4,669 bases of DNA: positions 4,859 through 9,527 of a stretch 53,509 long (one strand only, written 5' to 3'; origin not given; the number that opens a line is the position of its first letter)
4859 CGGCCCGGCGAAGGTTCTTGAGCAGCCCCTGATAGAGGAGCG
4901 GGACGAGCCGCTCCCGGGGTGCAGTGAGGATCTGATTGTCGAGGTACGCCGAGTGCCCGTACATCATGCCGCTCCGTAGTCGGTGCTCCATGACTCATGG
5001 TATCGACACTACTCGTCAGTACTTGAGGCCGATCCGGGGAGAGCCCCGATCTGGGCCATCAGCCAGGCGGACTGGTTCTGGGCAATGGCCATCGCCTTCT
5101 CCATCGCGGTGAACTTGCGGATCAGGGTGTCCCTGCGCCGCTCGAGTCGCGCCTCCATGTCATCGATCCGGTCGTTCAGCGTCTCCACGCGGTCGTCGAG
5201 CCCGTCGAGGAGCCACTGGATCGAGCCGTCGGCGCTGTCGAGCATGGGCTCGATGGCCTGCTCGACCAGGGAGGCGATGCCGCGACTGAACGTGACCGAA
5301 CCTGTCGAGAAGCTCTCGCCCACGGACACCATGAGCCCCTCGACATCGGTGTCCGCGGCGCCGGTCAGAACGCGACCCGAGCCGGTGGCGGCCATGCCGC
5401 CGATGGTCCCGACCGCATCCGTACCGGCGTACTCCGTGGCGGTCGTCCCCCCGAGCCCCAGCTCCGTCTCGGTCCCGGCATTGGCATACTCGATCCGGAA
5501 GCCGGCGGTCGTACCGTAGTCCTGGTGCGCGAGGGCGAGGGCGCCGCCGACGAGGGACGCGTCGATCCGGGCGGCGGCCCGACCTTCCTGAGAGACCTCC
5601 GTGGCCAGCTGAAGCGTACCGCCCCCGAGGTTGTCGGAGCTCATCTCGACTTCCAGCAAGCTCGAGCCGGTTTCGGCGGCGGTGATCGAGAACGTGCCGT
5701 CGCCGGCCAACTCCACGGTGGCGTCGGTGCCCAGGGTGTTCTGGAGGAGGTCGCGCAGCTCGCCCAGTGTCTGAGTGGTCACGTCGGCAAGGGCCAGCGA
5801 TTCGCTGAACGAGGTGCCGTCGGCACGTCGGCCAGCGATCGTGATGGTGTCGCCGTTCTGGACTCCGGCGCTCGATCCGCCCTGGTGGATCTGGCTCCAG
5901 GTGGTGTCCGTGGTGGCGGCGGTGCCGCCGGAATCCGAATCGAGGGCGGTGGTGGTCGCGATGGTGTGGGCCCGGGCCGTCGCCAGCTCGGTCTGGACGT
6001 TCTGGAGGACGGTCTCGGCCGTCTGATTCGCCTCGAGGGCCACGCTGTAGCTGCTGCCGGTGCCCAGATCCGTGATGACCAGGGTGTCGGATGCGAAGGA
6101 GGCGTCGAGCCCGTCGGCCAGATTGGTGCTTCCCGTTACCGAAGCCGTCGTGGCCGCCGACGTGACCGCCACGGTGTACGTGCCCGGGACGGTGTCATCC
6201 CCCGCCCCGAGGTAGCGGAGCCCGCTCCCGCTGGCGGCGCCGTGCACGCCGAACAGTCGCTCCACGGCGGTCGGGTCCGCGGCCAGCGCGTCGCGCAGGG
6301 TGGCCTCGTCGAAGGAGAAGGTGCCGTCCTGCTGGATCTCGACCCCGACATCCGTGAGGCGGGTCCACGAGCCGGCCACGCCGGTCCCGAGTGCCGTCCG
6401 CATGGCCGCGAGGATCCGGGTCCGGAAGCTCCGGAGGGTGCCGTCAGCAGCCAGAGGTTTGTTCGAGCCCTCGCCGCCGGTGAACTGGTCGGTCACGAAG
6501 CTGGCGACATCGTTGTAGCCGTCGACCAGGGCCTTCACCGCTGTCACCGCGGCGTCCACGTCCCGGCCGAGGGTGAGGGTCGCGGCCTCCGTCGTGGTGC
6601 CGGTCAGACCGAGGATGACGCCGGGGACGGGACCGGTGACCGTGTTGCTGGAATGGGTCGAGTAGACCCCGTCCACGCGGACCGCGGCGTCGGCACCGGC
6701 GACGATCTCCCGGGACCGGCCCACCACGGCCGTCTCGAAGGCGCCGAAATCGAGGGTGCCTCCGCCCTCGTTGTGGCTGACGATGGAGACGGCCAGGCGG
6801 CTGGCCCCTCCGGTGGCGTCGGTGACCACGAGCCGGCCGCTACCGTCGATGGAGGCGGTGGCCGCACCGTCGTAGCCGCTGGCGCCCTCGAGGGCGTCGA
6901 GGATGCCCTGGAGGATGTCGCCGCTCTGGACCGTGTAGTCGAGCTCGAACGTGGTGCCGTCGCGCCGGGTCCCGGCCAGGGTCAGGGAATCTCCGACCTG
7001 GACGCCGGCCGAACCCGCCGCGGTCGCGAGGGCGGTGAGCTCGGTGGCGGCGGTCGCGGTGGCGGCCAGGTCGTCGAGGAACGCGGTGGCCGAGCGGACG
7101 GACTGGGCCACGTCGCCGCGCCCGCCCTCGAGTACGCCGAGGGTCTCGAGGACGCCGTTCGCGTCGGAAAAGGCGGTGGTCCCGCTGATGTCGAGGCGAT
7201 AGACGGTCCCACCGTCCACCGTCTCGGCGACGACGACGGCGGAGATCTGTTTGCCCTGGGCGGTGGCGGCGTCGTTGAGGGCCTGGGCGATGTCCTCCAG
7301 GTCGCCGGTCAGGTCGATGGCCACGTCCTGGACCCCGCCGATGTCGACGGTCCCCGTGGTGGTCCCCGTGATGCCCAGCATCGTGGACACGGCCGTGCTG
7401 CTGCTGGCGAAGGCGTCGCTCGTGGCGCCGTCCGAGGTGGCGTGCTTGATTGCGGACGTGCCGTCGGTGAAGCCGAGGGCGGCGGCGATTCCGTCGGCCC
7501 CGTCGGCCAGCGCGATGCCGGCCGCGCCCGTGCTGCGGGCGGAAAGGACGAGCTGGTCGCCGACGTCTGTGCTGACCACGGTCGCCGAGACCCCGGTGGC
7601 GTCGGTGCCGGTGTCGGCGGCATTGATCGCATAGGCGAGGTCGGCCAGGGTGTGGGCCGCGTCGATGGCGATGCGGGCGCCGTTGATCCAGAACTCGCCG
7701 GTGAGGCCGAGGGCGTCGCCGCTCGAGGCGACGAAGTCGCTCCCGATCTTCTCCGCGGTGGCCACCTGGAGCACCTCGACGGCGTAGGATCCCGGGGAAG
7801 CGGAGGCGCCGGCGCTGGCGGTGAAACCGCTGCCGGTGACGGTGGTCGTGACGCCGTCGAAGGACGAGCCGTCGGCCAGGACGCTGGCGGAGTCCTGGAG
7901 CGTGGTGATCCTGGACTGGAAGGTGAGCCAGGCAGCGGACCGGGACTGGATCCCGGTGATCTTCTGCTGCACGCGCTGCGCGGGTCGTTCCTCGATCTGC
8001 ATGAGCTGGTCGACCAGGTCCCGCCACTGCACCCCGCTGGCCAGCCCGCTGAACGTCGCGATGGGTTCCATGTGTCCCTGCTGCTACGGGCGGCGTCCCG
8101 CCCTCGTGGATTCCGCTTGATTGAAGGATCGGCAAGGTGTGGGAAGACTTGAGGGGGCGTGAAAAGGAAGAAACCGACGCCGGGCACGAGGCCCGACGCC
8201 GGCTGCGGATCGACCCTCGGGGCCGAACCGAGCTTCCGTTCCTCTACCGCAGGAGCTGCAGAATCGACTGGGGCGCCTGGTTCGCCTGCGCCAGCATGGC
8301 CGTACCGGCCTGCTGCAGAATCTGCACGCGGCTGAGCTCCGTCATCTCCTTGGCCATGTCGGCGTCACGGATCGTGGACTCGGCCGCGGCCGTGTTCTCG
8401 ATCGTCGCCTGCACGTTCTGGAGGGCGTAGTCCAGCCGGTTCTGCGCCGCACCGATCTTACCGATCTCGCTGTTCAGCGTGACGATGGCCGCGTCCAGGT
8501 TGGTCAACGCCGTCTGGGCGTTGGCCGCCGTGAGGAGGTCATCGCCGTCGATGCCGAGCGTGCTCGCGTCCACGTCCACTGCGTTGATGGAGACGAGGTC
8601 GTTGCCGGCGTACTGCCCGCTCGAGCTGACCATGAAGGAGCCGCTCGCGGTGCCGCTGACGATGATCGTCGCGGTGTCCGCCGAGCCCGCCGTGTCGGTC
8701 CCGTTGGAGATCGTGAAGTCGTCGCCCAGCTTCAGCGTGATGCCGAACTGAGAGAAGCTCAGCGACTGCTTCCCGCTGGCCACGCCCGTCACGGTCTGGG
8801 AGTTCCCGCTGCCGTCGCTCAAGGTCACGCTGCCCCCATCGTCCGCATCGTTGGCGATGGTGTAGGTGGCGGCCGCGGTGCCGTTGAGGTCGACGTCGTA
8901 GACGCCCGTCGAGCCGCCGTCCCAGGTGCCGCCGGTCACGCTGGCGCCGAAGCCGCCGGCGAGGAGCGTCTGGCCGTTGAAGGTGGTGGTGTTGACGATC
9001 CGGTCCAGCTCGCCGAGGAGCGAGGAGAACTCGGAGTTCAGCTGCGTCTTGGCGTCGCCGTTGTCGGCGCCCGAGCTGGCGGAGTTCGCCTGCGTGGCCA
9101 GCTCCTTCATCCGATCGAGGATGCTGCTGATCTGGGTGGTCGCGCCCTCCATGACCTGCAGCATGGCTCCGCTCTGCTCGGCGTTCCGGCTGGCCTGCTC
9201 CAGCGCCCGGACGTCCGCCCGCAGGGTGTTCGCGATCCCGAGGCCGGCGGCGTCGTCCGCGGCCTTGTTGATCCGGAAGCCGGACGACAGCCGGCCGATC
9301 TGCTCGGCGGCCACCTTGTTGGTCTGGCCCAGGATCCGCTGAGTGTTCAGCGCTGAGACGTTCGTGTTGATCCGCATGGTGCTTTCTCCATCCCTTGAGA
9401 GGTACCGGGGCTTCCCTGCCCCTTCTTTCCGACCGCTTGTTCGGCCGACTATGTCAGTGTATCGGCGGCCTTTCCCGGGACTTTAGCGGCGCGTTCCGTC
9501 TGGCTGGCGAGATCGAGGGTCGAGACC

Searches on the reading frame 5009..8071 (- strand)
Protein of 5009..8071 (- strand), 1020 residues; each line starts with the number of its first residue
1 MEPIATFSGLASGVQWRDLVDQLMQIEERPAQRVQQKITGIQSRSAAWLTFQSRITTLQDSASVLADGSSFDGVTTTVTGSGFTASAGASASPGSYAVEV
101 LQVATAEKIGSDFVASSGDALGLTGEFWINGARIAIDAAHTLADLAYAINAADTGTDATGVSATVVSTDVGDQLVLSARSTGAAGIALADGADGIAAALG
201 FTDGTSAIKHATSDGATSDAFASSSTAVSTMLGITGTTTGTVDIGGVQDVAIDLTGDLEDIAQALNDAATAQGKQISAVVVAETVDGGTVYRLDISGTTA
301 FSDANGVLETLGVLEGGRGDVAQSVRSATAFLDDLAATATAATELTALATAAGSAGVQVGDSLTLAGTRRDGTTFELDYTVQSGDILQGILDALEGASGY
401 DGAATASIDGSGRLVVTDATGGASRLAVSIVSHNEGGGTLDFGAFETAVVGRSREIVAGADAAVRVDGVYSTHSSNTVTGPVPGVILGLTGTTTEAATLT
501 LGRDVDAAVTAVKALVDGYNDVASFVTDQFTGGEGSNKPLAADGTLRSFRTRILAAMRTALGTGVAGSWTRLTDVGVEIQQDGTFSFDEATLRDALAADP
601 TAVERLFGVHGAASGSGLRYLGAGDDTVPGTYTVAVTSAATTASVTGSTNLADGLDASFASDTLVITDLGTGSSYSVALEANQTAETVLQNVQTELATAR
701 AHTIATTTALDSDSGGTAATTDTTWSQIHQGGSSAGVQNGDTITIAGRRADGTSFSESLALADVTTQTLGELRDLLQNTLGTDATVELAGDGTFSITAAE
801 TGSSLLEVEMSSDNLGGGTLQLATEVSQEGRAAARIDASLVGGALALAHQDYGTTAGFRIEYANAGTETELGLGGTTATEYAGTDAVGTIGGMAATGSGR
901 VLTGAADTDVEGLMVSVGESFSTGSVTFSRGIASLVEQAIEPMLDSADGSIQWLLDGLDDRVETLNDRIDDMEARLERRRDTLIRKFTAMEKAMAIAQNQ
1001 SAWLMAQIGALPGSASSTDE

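Call 31: search_protein_families(library=pfam, proteins=[window:5009-8071:-], max_evalue=0.001)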
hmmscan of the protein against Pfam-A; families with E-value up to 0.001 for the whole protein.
window:5009-8071:- (1020 aa): 2 families
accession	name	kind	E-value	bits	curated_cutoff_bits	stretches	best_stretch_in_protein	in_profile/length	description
PF07195.17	FliD_C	-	2e-38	132.6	25.4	2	459-618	1-162/236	Flagellar hook-associated protein 2 C-terminus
PF02465.23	FliD_N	-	6.3e-21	75.3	24.8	1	12-106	1-96/97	Flagellar hook-associated protein 2 N-terminus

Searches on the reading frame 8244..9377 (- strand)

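Call 31: search_protein_families(library=pfam, proteins=[window:8244-9377:-], max_evalue=0.001)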
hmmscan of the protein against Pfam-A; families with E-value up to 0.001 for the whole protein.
window:8244-9377:- (377 aa): 2 families
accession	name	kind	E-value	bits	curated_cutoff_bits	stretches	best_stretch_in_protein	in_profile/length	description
PF00669.25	Flagellin_N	-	3.3e-37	128.1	26.6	1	3-142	1-137/139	Bacterial flagellin N-terminal helical region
PF00700.27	Flagellin_C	-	2.3e-25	89.2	23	1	292-376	2-86/86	Bacterial flagellin C-terminal helical region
